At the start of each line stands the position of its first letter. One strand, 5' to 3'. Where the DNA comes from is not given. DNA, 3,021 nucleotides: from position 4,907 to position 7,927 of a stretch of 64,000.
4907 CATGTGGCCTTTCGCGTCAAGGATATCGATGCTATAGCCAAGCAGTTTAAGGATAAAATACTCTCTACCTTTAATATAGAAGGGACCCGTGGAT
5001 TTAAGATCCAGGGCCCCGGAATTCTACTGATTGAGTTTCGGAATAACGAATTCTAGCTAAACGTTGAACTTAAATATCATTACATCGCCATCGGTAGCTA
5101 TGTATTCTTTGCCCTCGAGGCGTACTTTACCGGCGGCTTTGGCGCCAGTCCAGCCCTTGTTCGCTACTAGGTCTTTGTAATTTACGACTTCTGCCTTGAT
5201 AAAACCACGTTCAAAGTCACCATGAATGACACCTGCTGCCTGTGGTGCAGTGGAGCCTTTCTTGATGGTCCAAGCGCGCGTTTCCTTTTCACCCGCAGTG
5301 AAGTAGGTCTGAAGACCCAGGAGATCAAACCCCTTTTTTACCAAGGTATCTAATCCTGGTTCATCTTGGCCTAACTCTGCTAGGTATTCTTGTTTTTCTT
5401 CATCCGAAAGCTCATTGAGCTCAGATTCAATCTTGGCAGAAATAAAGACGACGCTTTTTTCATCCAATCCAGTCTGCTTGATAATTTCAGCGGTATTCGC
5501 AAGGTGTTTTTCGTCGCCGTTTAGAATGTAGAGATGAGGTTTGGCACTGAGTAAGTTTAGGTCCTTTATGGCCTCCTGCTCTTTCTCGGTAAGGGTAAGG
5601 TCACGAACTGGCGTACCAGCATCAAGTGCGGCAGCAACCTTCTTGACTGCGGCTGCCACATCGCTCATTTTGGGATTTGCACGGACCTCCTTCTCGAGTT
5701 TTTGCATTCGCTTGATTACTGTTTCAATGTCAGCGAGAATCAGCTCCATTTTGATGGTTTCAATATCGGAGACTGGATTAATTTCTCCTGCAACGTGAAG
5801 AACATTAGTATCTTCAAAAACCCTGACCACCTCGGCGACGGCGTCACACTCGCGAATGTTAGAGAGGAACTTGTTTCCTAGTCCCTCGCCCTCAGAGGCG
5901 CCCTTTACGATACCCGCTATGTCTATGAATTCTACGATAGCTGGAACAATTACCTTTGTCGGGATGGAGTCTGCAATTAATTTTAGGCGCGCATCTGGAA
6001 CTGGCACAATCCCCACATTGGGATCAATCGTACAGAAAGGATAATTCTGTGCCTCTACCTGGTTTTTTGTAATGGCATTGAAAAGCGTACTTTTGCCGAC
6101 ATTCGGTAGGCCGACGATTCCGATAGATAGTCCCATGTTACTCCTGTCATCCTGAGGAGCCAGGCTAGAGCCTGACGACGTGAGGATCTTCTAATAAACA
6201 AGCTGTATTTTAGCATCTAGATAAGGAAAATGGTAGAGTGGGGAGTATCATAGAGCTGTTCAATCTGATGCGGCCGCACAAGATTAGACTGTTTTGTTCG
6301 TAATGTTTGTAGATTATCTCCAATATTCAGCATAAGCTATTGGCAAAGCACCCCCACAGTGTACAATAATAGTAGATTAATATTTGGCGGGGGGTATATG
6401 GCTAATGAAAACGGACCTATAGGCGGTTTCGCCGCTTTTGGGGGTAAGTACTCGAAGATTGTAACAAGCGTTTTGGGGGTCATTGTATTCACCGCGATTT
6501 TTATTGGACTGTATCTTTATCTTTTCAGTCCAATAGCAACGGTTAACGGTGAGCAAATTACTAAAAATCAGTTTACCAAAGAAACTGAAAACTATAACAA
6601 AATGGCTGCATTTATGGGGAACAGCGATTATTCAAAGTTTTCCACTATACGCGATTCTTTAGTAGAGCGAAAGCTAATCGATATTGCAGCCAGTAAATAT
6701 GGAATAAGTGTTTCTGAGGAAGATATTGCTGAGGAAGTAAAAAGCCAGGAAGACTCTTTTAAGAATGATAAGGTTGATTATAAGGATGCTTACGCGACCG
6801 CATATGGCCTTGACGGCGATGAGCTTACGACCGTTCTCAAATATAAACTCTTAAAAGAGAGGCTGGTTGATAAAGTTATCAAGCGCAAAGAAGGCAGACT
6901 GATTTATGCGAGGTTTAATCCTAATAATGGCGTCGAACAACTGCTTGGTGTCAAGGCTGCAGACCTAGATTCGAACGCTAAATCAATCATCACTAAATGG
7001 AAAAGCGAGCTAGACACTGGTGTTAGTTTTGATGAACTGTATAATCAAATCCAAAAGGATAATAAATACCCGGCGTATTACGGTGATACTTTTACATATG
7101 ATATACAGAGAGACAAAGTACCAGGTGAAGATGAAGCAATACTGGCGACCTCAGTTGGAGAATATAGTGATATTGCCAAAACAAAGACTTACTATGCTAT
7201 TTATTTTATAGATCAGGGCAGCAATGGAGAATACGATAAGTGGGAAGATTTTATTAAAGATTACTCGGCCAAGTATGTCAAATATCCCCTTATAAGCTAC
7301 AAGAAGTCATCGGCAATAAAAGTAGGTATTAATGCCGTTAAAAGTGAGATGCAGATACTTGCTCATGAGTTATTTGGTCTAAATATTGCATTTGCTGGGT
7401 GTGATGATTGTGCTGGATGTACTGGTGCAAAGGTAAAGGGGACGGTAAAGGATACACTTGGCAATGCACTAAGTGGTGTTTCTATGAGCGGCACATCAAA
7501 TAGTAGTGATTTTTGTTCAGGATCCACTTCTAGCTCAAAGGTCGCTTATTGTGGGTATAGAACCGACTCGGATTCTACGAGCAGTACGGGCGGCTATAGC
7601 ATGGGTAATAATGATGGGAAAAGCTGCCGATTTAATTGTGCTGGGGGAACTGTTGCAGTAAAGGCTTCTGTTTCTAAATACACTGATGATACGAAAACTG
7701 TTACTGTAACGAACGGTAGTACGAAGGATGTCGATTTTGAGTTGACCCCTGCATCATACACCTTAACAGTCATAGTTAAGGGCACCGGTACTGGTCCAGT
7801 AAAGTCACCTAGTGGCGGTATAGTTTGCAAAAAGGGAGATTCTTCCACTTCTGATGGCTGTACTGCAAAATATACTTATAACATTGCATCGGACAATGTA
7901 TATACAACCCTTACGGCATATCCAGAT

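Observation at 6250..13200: Two paralogous surface-protein loci, one fused and one split, sharing a perfectly identical 1.2-kb 3' module and a downstream small ORF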

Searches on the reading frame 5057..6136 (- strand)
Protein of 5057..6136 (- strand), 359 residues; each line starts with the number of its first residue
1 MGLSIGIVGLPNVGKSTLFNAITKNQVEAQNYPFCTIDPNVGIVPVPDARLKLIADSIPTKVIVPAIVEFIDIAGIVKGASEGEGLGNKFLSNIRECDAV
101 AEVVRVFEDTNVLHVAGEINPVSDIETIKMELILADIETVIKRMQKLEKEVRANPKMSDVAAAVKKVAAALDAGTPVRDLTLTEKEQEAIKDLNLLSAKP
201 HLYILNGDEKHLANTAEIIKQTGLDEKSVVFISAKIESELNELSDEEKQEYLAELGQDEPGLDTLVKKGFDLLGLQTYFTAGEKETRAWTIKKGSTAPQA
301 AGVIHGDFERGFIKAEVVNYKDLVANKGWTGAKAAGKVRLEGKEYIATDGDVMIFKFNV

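Call 6: search_protein_families(library=pfam, proteins=[window:5057-6136:-], max_evalue=0.01)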
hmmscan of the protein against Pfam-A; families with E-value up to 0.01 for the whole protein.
window:5057-6136:- (359 aa): 3 families
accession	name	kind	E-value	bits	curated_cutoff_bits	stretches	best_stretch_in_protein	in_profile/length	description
PF06071.19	YchF-GTPase_C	-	2.6e-38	130.4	27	1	275-358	1-84/84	Protein of unknown function (DUF933)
PF01926.29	MMR_HSR1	-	2.2e-22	79.7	21.9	1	5-110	2-86/113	50S ribosome-binding GTPase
PF02421.24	FeoB_N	-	1.7e-08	34.6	27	1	5-53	3-51/156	Ferrous iron transport protein B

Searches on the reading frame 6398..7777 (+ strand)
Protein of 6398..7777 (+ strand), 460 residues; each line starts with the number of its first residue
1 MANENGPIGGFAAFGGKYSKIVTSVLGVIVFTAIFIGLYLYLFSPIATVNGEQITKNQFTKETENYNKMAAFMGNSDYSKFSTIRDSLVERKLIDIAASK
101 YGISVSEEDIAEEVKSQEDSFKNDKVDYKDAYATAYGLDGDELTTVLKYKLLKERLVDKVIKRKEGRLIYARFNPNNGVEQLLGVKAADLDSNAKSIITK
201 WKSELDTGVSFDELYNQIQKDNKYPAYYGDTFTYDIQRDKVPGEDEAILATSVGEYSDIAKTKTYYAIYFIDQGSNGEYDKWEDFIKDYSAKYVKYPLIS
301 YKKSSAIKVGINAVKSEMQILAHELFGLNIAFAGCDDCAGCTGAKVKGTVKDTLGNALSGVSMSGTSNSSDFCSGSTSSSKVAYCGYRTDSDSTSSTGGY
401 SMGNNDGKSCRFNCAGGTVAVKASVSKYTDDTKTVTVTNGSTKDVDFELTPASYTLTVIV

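Call 71: predict_structure(alignment_id=A4)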
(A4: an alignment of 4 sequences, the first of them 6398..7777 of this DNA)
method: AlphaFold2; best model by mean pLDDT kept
length: 460 residues; sequences in the alignment: 4
mean_pLDDT: 69.8   pTM: 0.47
mean pLDDT of the five models: 69.8, 64.4, 64.0, 63.7, 62.6
residues with pLDDT >= 90: 65; 70-90: 205; 50-70: 89; < 50: 101
segments of 3 or more residues with pLDDT < 50: 1-18, 124-131, 133-135, 298-335, 369-389, 405-410, 454-460
pLDDT, mean of each block of 10 residues (from residue 1): 33 42 60 63 69 77 74 65 80 91 88 71 47 53 80 88 90 75 81 93 94 91 80 75 87 92 92 84 85 63 34 42 35 47 76 82 66 42 44 76 52 62 82 79 85 46
secondary structure, 60 per line:
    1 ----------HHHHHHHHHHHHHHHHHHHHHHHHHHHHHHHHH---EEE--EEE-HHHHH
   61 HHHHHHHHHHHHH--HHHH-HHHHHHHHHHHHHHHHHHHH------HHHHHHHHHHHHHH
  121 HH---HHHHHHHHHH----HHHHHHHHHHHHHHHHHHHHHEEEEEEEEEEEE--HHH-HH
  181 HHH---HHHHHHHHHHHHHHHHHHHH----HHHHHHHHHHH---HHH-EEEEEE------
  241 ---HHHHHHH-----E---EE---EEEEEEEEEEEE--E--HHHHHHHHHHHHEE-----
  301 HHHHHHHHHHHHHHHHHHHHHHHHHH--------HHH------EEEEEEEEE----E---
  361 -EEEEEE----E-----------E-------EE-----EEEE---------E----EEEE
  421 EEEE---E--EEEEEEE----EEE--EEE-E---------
elements in order: H11-43 E47-49 E52-54 H56-73 H76-79 H81-100 H107-122 H126-135 H140-160 E161-172 H179-183 H187-206 H211-221 E229-234 H244-250 E265-276 H282-293 H301-326 E344-352 E362-367 E399-402 E417-424 E431-437 E442-444 E447-449

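Call 73: fold_search(model_id=the predicted structure, library=pdb)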
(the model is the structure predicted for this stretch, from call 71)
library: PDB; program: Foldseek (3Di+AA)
matches with E <= 10: 707; with E <= 0.001: 90
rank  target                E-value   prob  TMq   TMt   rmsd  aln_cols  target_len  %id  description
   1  3nrk                  7.1e-07  1.00  0.25  0.35  14.0       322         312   19  The crystal structure of the leptospiral hypothetical protein LIC12922 (released 2010-11-24)
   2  2nsm                  4.2e-06  1.00  0.16  0.18   5.1       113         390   20  Crystal structure of the human carboxypeptidase N (Kininase I) catalytic domain (released 2007-04-24)
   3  8fia_A                7.1e-06  1.00  0.17  0.05   9.9       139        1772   15  The structure of fly Teneurin self assembly (released 2023-05-03)
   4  5aq0_B                1.9e-05  1.00  0.15  0.77   7.0       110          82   22  The structure of the Transthyretin-like domain of the first catalytic domain of the HUMAN Carboxypeptidase D (released 2016-09-28)
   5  2xsu                  2.8e-05  1.00  0.18  0.25  11.8       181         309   15  Crystal structure of the A72G mutant of Acinetobacter radioresistens catechol 1,2 dioxygenase (released 2010-10-13)
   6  2boy_C                3.2e-05  1.00  0.18  0.30  10.6       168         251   11  Crystal structure of 3-ChloroCatechol 1,2-Dioxygenase from Rhodococcus Opacus 1CP (released 2006-08-24)
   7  1qmu_A                3.6e-05  1.00  0.15  0.18   5.2       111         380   20  Duck carboxypeptidase D domain II (released 2000-10-13)
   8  2boy_F                3.6e-05  1.00  0.16  0.29  10.6       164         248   11  Crystal structure of 3-ChloroCatechol 1,2-Dioxygenase from Rhodococcus Opacus 1CP (released 2006-08-24)
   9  2boy_B                3.8e-05  1.00  0.17  0.30  10.3       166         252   10  Crystal structure of 3-ChloroCatechol 1,2-Dioxygenase from Rhodococcus Opacus 1CP (released 2006-08-24)
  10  9dr5_E                4.2e-05  1.00  0.18  0.25  10.6       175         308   16  Crystal structure of Catechol 1,2-dioxygenase from Burkholderia multivorans (Zinc bound, P1 form) (released 2024-10-02)
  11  2boy_E                4.2e-05  1.00  0.18  0.31  18.0       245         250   11  Crystal structure of 3-ChloroCatechol 1,2-Dioxygenase from Rhodococcus Opacus 1CP (released 2006-08-24)
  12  2xsv                  4.5e-05  1.00  0.18  0.25  11.8       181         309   15  Crystal structure of L69A mutant Acinetobacter radioresistens catechol 1,2 dioxygenase (released 2010-10-13)
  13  1tmx_A                4.5e-05  1.00  0.17  0.25  10.8       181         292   12  Crystal structure of hydroxyquinol 1,2-dioxygenase from Nocardioides Simplex 3E (released 2005-03-22)
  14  2boy_A                4.7e-05  1.00  0.17  0.29  10.5       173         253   10  Crystal structure of 3-ChloroCatechol 1,2-Dioxygenase from Rhodococcus Opacus 1CP (released 2006-08-24)
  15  2xsr                  5.6e-05  1.00  0.18  0.25  10.8       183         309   15  Crystal structure of wild type Acinetobacter radioresistens catechol 1,2 dioxygenase (released 2010-12-08)
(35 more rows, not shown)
